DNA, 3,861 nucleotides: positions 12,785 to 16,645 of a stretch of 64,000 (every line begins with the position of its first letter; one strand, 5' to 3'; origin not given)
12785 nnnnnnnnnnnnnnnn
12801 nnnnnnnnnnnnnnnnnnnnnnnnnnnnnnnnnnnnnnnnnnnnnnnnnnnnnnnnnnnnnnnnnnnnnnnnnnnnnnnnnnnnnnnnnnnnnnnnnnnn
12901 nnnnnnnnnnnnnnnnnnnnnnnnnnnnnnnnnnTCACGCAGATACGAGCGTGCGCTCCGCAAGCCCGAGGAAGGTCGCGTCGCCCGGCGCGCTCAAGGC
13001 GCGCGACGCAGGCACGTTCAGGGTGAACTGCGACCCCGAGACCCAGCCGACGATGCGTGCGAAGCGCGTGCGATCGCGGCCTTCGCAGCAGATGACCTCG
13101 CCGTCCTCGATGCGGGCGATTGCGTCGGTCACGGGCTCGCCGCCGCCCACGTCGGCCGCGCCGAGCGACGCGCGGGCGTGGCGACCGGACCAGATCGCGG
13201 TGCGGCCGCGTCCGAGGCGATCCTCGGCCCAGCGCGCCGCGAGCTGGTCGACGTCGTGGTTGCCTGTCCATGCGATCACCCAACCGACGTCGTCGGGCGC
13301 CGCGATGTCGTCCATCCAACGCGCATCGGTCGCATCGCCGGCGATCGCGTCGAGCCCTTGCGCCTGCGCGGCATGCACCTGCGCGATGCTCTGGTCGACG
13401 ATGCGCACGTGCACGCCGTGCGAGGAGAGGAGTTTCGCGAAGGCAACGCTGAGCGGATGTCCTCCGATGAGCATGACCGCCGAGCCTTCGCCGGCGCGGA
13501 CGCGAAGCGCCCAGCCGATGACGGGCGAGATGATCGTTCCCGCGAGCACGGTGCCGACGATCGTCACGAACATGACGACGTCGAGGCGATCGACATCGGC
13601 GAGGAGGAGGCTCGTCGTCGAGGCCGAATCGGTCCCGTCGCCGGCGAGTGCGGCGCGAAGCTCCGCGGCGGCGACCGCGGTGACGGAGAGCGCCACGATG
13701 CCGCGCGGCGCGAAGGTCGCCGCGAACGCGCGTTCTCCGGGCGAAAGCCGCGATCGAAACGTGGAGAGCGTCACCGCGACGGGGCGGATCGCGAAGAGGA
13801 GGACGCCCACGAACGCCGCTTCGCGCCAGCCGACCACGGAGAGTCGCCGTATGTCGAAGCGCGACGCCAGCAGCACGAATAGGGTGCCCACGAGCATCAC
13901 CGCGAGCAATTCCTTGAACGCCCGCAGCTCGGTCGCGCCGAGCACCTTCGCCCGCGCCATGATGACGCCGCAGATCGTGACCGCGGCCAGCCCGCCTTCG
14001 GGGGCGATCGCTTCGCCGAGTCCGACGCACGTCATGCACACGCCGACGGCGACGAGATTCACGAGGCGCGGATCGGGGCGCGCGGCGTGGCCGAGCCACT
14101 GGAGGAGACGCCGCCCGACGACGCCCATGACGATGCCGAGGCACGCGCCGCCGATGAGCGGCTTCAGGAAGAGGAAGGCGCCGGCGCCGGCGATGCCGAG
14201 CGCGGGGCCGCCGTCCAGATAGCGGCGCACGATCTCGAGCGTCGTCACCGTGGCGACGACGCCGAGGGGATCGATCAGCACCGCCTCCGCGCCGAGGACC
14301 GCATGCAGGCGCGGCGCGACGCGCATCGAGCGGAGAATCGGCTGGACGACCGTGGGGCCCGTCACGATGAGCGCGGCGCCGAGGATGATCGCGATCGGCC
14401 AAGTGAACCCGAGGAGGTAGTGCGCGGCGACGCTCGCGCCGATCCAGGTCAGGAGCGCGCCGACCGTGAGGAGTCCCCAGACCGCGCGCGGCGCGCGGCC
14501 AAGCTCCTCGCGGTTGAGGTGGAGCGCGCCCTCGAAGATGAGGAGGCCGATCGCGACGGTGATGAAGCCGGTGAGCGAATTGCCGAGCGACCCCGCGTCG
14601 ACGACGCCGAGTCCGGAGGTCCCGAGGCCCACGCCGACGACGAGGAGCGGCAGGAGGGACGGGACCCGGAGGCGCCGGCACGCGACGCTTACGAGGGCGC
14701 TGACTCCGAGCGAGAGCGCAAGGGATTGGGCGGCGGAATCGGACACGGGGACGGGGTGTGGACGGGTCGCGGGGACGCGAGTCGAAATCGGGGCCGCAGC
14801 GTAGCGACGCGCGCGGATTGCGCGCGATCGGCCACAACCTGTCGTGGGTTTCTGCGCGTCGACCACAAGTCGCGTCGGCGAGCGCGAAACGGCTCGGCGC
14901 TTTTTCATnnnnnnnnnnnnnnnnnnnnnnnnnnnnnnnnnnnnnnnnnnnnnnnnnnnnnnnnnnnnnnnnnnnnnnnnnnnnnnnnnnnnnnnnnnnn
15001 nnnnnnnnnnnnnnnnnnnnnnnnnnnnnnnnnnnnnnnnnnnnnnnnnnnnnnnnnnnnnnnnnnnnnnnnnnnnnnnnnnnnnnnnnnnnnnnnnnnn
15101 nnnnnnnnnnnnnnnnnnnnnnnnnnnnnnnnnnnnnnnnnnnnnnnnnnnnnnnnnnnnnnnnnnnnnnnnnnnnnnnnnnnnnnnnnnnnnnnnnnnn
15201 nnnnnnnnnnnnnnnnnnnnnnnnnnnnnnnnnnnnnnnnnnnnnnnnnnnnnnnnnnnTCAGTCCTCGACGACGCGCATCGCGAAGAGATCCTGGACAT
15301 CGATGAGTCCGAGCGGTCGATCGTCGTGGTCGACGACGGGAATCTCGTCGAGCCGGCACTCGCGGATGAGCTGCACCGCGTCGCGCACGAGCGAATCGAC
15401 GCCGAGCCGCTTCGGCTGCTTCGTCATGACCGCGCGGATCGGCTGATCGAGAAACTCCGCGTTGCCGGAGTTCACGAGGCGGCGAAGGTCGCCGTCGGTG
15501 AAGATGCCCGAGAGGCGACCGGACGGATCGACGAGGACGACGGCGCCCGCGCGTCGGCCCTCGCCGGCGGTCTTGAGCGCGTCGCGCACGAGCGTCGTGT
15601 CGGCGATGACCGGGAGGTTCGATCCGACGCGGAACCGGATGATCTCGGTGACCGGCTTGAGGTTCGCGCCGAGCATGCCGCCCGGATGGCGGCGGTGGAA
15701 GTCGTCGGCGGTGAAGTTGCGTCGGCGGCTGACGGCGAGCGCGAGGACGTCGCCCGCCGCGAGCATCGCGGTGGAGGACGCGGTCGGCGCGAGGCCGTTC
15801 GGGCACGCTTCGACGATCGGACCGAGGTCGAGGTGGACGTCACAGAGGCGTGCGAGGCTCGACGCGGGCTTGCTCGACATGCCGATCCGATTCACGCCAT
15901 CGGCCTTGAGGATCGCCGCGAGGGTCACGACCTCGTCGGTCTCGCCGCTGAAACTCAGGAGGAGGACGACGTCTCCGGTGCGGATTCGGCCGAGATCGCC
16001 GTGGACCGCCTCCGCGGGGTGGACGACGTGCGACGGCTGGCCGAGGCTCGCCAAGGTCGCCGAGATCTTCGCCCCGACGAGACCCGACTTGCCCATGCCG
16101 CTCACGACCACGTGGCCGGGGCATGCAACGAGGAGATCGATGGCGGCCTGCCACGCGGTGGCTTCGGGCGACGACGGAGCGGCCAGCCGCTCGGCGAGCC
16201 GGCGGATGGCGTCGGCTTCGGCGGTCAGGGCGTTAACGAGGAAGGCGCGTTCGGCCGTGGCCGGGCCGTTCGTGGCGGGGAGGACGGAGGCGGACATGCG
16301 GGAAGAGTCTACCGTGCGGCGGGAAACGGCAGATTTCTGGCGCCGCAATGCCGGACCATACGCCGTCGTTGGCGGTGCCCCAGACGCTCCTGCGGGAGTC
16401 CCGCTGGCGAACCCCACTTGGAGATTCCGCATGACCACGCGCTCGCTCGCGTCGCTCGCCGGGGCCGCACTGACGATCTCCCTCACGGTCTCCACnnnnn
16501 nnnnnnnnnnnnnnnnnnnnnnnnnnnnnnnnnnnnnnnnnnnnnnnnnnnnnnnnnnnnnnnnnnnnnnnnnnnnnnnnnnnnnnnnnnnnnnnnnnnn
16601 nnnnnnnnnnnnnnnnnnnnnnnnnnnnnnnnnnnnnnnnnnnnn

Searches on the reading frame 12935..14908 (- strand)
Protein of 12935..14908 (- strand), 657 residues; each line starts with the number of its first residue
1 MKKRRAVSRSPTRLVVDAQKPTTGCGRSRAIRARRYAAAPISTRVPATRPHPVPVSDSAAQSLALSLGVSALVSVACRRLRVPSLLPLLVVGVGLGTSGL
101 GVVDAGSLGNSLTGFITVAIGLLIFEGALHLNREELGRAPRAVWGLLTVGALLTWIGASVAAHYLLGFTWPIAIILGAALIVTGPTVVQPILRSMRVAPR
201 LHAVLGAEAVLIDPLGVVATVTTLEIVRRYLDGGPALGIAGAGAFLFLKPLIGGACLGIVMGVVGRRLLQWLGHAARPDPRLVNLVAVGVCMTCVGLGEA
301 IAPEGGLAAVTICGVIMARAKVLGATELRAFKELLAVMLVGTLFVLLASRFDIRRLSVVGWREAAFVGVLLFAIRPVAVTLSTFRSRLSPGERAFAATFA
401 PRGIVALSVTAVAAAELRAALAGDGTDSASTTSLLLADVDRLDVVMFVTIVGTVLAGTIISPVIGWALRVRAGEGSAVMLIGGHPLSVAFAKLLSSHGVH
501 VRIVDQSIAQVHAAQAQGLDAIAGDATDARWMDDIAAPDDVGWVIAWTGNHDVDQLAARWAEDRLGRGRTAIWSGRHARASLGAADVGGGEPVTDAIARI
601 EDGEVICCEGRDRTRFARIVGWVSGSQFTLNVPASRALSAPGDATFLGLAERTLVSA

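Call 13: search_protein_families(library=pfam, proteins=[window:12935-14908:-], max_evalue=0.001)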
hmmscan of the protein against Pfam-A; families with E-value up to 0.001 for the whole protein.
window:12935-14908:- (657 aa): 2 families
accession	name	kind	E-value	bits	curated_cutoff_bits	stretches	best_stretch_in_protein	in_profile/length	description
PF00999.27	Na_H_Exchanger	-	1.3e-34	120.2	26.2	1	70-464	3-373/375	Sodium/hydrogen exchanger, transmembrane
PF02254.24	TrkA_N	-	1.6e-07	32.1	23.8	1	478-565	1-87/116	TrkA-N domain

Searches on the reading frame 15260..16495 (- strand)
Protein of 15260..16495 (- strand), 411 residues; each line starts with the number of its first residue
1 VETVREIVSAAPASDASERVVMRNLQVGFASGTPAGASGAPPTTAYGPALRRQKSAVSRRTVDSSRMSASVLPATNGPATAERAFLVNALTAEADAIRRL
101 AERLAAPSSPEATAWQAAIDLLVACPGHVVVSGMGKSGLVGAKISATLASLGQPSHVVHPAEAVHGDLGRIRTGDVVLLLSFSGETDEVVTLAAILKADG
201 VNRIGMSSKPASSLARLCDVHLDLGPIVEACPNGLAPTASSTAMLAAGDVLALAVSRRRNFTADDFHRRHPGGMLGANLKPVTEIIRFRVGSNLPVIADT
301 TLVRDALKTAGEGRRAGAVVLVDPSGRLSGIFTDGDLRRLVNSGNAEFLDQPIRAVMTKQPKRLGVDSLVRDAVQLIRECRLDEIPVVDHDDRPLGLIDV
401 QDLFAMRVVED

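Call 13: search_protein_families(library=pfam, proteins=[window:15260-16495:-], max_evalue=0.001)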
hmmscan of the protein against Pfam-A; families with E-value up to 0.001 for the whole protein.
window:15260-16495:- (411 aa): 3 families
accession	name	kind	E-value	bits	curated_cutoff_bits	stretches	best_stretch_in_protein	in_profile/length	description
PF01380.27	SIS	-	3.5e-26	92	25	1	124-254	3-131/131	SIS domain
PF00571.33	CBS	-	6.7e-13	49.2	24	2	353-404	1-52/57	CBS domain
PF10740.15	DUF2529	-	0.001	19.2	22.3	0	166-225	74-132/169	Domain of unknown function (DUF2529)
